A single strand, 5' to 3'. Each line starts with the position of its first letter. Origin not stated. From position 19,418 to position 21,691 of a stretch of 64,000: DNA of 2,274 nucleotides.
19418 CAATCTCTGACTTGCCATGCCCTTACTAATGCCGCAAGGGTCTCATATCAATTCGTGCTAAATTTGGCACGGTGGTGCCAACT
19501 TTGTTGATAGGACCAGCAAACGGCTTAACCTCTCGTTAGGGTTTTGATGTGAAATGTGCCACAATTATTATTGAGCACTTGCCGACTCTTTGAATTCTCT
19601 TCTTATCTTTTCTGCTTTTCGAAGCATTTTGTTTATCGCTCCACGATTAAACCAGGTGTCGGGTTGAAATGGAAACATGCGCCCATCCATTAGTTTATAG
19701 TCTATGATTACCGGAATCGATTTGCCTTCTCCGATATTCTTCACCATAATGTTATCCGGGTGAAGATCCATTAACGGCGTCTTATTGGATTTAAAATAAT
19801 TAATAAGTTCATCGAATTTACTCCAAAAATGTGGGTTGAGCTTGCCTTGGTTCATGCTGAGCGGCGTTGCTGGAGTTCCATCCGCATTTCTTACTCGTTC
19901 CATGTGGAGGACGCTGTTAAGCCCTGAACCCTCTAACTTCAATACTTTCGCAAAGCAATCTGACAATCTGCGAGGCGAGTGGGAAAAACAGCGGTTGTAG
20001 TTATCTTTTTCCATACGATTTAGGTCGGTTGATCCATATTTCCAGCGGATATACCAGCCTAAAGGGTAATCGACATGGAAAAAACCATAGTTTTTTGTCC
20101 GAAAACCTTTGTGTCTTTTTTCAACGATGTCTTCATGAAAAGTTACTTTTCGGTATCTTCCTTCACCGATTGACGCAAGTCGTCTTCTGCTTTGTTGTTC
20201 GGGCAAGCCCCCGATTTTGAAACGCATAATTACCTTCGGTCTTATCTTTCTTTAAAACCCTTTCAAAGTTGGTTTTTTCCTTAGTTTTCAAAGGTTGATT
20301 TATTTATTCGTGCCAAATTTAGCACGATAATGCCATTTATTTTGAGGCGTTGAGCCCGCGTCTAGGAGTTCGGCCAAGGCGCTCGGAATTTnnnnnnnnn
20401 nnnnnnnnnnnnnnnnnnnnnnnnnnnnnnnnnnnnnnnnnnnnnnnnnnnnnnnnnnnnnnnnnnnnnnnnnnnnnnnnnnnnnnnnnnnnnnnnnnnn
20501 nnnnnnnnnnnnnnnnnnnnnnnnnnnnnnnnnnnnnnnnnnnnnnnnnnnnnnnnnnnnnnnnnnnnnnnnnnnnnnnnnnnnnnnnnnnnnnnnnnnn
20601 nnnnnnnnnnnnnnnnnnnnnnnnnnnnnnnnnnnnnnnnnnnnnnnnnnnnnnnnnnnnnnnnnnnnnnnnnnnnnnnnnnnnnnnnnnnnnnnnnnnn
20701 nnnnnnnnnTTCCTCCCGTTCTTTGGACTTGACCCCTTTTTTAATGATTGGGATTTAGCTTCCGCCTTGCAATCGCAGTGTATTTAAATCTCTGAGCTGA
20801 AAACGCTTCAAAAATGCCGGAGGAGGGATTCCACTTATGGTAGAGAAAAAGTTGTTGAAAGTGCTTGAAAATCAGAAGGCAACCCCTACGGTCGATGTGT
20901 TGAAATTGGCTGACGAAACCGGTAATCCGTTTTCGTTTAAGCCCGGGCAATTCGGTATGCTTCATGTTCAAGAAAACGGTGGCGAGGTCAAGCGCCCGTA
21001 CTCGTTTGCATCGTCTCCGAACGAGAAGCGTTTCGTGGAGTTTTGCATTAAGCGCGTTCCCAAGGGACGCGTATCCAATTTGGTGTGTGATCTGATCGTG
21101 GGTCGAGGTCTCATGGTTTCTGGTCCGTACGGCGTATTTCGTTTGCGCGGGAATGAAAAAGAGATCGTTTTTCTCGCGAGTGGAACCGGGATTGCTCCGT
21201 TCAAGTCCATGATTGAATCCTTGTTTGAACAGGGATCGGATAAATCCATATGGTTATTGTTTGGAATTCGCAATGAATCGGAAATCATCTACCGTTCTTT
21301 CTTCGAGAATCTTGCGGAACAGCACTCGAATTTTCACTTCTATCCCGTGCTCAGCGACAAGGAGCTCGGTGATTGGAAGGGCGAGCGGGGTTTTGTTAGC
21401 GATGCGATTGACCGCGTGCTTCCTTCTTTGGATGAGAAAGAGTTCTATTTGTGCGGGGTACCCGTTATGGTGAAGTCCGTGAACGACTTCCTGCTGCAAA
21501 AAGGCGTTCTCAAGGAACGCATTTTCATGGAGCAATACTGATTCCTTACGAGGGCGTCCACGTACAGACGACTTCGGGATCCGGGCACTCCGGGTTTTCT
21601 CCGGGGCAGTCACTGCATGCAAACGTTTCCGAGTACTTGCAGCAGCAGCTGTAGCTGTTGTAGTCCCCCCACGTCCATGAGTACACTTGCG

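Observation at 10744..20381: Cassette-array-like island: about nine short gene modules punctuated by co-oriented copies of one conserved 90-120 nt junction element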

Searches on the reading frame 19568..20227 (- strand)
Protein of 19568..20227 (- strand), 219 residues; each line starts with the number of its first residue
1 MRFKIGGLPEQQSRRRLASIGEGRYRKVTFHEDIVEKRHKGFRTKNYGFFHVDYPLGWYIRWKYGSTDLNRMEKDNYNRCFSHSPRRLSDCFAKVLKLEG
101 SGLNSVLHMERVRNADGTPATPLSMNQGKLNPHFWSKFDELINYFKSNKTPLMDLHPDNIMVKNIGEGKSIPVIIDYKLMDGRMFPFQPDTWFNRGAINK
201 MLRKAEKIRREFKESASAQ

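Call 87: search_protein_families(library=phrogs, proteins=[window:19568-20227:-], max_evalue=0.01)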
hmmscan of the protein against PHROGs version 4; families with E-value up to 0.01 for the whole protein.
window:19568-20227:- (219 aa): 0 families

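Call 88: search_protein_families(library=padloc, proteins=[window:19568-20227:-], max_evalue=0.01)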
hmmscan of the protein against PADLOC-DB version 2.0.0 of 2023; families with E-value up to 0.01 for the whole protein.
window:19568-20227:- (219 aa): 0 families

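Call 89: search_protein_families(library=ncbifam, proteins=[window:19568-20227:-], max_evalue=0.01)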
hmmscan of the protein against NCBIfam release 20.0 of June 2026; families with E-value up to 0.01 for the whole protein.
window:19568-20227:- (219 aa): 1 family
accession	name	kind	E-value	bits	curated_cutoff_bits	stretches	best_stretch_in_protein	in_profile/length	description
NF007671.0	PRK10345.1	equivalog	1.3e-05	25.1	227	1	135-207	111-180/210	PhoP regulatory network protein YrbL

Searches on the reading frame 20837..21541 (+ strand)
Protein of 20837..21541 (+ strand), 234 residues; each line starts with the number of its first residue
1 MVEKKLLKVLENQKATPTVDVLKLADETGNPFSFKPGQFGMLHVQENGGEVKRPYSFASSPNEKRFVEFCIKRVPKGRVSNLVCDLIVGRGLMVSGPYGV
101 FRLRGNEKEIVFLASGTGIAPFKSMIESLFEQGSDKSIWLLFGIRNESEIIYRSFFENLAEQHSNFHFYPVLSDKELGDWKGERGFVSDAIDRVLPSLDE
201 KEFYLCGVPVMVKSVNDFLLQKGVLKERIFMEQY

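Call 11: find_encoding_contigs(protein=window:20837-21541:+, flank=10000, max_places=10)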
Protein window:20837-21541:+ (234 aa): 2 contigs read that carry it; 2 places shown.
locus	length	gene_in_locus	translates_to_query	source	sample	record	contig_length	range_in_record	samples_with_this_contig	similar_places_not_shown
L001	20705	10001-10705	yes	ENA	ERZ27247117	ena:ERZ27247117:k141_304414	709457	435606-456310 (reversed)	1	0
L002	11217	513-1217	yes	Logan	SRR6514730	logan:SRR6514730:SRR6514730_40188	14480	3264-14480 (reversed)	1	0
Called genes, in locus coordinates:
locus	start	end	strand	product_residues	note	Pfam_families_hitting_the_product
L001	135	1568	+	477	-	PF01637:ATPase_2 (faint), PF13173:AAA_14, PF13401:AAA_22 (faint), PF13635:DUF4143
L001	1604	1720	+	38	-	-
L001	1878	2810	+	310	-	PF02661:Fic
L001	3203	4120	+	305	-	PF02661:Fic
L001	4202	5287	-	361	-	PF00072:Response_reg (faint)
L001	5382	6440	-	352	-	-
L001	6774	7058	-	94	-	-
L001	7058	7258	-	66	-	-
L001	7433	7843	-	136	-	PF10130:PIN_2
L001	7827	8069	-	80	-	PF26688:RHH_12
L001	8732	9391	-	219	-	PF10707:YrbL-PhoP_reg (weak)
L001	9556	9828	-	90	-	-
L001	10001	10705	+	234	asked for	PF00970:FAD_binding_6, PF00175:NAD_binding_1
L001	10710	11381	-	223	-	PF02412:TSP_3 (weak)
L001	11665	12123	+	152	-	PF03352:Adenine_glyco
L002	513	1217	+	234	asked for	PF00970:FAD_binding_6, PF00175:NAD_binding_1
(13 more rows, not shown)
